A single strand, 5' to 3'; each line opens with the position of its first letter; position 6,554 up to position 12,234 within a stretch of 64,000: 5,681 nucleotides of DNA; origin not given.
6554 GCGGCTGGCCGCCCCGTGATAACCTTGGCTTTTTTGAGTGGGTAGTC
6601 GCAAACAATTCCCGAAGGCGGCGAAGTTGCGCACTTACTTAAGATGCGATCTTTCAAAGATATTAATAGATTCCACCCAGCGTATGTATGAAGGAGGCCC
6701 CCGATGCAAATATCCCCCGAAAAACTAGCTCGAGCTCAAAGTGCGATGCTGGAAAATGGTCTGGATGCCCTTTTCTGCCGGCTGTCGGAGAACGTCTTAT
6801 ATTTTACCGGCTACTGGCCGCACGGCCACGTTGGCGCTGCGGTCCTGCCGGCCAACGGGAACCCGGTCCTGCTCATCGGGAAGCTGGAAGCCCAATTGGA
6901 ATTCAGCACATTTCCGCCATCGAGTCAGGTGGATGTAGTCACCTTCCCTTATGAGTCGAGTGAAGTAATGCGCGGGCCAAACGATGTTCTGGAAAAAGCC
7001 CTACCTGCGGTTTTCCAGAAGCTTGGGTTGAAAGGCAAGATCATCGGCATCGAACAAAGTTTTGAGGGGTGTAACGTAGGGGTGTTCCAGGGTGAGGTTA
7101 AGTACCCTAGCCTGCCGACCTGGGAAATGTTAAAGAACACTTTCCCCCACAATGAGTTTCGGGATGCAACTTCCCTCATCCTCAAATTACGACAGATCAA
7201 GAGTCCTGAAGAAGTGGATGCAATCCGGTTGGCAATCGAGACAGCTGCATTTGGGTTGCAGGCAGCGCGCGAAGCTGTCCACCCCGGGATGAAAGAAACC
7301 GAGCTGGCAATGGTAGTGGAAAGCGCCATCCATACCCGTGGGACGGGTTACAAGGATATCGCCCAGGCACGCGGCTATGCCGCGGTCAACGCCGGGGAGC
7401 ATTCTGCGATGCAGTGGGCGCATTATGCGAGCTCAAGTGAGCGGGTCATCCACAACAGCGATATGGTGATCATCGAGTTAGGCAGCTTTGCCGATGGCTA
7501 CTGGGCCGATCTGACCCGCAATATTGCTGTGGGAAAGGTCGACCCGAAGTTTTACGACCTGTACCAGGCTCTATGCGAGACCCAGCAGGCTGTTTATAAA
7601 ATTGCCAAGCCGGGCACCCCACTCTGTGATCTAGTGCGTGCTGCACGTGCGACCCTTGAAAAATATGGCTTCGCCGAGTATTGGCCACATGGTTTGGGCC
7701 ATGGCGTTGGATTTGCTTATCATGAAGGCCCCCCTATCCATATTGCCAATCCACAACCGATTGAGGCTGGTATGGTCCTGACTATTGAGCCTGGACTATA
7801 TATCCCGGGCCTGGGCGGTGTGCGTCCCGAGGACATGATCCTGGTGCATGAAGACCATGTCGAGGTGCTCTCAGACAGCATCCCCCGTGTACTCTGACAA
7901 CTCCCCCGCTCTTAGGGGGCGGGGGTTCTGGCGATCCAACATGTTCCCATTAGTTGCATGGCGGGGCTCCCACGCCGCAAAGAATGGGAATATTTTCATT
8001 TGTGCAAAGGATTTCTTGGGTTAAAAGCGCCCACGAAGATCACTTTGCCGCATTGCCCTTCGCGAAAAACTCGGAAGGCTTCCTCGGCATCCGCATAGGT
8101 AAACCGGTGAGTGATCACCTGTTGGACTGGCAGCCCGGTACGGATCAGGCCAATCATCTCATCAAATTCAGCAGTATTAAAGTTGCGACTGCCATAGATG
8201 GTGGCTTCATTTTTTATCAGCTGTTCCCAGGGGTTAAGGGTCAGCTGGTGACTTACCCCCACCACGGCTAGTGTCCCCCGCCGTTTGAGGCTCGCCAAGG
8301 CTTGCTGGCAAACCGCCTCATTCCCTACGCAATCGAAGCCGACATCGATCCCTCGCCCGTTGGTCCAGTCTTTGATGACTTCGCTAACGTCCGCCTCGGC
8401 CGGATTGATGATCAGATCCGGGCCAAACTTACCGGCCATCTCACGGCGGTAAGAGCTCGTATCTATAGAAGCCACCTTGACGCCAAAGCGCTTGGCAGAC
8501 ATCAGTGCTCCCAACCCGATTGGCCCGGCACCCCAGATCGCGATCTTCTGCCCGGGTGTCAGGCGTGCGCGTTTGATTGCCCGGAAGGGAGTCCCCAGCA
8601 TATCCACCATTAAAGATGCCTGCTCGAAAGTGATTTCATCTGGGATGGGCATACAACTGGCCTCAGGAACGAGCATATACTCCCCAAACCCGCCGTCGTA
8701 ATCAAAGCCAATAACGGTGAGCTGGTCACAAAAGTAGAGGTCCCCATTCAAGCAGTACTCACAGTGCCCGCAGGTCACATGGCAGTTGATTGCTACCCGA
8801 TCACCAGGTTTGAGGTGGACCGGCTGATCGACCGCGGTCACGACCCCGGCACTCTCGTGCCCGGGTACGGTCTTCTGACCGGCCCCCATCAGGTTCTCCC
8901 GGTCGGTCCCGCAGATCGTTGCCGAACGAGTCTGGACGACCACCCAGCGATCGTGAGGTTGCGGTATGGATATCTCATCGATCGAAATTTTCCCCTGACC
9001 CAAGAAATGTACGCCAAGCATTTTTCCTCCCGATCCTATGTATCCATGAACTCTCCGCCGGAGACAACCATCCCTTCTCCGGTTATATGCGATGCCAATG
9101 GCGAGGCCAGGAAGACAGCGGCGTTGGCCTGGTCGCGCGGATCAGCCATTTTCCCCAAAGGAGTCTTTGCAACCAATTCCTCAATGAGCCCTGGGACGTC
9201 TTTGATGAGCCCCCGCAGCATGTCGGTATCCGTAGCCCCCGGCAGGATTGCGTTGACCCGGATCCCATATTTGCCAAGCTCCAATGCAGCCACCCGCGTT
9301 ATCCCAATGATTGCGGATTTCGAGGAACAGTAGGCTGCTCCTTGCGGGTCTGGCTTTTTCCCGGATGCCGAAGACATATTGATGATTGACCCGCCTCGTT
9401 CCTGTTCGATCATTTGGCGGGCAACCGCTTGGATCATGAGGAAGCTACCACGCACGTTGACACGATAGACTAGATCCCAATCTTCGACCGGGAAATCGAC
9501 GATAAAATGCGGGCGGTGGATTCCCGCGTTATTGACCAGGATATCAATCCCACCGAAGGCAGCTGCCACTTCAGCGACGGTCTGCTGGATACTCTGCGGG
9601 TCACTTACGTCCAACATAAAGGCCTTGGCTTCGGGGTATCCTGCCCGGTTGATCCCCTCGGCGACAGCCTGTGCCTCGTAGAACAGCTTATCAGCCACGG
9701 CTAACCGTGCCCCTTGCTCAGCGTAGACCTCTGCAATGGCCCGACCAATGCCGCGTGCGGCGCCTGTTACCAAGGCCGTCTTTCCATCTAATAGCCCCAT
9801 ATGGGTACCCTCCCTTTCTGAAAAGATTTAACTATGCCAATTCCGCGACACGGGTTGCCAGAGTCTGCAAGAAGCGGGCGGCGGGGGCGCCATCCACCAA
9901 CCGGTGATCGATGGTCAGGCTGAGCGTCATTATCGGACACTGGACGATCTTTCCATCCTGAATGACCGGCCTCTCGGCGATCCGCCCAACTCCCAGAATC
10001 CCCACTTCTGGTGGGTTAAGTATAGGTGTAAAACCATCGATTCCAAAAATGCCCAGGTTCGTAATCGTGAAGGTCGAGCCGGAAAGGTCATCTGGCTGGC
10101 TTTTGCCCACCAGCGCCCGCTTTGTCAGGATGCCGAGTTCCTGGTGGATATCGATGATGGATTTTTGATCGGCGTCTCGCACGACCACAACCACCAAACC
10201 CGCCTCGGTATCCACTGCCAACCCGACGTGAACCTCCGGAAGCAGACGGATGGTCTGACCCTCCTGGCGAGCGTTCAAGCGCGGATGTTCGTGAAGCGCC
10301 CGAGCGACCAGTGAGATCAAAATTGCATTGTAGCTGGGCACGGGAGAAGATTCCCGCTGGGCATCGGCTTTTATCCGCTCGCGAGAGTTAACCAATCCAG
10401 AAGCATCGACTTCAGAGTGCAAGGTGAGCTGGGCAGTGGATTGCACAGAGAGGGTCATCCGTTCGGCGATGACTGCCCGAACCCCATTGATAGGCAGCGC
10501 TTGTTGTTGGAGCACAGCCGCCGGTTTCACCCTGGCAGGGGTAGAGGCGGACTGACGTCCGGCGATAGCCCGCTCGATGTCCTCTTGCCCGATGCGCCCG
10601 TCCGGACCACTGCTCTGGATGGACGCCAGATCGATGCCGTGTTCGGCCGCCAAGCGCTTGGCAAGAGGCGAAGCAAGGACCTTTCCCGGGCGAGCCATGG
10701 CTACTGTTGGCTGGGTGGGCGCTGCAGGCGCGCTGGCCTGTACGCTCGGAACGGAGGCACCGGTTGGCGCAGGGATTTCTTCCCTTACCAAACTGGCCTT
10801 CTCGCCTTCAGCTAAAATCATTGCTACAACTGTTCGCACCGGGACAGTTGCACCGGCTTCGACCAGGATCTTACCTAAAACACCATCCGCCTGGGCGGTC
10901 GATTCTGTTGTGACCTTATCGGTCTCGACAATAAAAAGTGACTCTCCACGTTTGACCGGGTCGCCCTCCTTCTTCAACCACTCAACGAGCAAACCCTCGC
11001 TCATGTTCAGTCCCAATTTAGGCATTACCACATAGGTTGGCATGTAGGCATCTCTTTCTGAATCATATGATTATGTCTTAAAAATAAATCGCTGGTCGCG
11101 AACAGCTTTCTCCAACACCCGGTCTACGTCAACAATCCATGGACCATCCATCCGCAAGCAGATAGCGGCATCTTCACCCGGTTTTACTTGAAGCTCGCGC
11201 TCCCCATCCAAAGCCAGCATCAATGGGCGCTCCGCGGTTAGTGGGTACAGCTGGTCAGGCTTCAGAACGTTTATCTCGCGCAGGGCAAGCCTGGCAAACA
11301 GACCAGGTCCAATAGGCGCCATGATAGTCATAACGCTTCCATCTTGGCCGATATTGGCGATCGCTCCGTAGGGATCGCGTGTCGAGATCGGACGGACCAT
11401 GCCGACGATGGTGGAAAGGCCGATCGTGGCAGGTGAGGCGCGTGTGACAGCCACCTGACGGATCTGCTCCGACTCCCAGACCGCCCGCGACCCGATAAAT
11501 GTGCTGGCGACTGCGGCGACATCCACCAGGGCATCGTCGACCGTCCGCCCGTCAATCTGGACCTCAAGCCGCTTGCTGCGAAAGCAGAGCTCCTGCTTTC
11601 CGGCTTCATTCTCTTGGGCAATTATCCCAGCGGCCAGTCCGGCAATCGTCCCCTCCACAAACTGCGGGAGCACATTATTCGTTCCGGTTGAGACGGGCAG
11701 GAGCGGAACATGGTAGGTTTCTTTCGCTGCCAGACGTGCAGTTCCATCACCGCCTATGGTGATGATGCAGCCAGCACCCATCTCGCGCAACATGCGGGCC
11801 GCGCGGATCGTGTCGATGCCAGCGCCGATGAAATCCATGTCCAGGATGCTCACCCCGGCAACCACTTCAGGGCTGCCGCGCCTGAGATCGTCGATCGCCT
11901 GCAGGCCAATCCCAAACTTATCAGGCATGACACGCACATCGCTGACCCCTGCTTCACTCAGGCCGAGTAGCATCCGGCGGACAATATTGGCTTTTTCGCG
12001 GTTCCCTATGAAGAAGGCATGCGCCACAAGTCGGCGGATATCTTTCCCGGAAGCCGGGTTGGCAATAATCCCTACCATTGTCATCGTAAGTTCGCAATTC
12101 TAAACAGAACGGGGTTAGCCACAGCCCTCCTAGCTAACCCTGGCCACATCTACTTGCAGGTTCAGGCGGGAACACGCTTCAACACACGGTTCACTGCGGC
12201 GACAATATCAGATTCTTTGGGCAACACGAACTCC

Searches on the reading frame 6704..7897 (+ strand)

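Call 30: search_protein_families(library=pfam, proteins=[window:6704-7897:+], max_evalue=0.00001)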
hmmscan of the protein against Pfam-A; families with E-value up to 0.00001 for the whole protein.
window:6704-7897:+ (397 aa): 2 families
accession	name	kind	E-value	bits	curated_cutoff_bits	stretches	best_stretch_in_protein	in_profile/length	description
PF00557.29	Peptidase_M24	-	8.2e-50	169.9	23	1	173-383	2-208/208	Metallopeptidase family M24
PF01321.24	Creatinase_N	-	5e-11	43.7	22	1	8-165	2-128/128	Creatinase/Prolidase N-terminal domain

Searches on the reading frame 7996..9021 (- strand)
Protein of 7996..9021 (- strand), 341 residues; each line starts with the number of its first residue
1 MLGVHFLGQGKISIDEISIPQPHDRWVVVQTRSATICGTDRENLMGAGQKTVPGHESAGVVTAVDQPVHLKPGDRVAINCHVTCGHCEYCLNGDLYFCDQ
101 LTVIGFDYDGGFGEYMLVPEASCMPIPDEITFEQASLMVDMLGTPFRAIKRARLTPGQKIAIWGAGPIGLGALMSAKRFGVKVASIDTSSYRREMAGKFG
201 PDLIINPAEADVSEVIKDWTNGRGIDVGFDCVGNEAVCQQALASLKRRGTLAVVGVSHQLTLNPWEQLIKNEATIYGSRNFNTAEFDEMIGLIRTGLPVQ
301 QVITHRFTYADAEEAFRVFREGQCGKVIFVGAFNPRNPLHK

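Call 7: search_protein_families(library=pfam, proteins=[window:7996-9021:-])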
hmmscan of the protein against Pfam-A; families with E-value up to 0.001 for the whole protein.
window:7996-9021:- (341 aa): 4 families
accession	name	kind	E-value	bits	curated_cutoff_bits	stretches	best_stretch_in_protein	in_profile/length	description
PF00107.32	ADH_zinc_N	-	1.4e-29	103.1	31.8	1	167-293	1-127/129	Zinc-binding dehydrogenase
PF08240.17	ADH_N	-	1.6e-23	83.3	23.5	1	24-128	2-104/104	Alcohol dehydrogenase GroES-like domain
PF13602.12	ADH_zinc_N_2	-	1.2e-11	46.1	27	1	201-328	3-133/134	Zinc-binding dehydrogenase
PF16912.11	Glu_dehyd_C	-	1.3e-07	31.8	34.9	1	150-318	25-200/211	Glucose dehydrogenase C-terminus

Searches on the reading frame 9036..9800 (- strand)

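Call 7: search_protein_families(library=pfam, proteins=[window:9036-9800:-])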
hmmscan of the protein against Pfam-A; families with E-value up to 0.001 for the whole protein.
window:9036-9800:- (254 aa): 5 families
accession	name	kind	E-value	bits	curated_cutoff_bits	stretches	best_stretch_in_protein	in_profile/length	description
PF13561.12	adh_short_C2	-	1.1e-65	222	27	1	13-249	1-234/236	Enoyl-(Acyl carrier protein) reductase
PF00106.31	adh_short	-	5.5e-60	202.6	26.6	1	7-199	1-191/195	short chain dehydrogenase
PF08659.16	KR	-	2.4e-12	47.5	22.6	1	8-160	2-152/180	KR domain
PF23441.1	SDR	-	2.6e-06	27.5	27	1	7-200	8-204/258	SDR-like rossmann domain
PF01370.27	Epimerase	-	7e-05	22.8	20.9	1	9-145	1-116/240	NAD dependent epimerase/dehydratase family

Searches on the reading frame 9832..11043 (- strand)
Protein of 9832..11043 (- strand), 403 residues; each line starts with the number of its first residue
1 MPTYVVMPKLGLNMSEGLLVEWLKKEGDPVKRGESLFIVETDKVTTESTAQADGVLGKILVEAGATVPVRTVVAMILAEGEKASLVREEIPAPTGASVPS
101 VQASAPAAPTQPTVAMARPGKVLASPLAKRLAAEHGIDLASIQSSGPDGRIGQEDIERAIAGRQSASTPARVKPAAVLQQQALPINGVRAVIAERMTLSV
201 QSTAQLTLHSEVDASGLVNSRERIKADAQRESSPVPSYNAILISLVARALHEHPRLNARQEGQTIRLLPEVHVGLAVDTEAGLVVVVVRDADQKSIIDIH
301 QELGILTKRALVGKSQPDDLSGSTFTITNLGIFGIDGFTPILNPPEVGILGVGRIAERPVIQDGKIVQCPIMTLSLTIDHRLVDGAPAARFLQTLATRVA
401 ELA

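Call 7: search_protein_families(library=pfam, proteins=[window:9832-11043:-])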
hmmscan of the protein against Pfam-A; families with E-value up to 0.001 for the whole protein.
window:9832-11043:- (403 aa): 3 families
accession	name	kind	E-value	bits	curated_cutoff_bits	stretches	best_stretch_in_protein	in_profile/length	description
PF00198.28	2-oxoacid_dh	-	4.1e-74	249.3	23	1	180-400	4-225/232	2-oxoacid dehydrogenases acyltransferase (catalytic domain)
PF00364.28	Biotin_lipoyl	-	4.7e-17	62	22.1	1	5-76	3-73/73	Biotin-requiring enzyme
PF02817.22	E3_binding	-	2.1e-14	53.9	23.7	1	122-157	1-36/36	e3 binding domain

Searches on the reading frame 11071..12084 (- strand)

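Call 7: search_protein_families(library=pfam, proteins=[window:11071-12084:-])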
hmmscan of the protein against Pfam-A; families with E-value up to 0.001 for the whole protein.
window:11071-12084:- (337 aa): 1 family
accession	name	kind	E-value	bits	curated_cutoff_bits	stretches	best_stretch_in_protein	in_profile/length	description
PF01513.26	NAD_kinase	-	6.9e-13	49.5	25.5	1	4-158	1-129/130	ATP-NAD kinase N-terminal domain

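Call 24: search_protein_families(library=ncbifam, proteins=[window:11071-12084:-], max_evalue=0.00001)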
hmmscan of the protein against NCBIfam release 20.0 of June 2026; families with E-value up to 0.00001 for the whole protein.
window:11071-12084:- (337 aa): 0 families
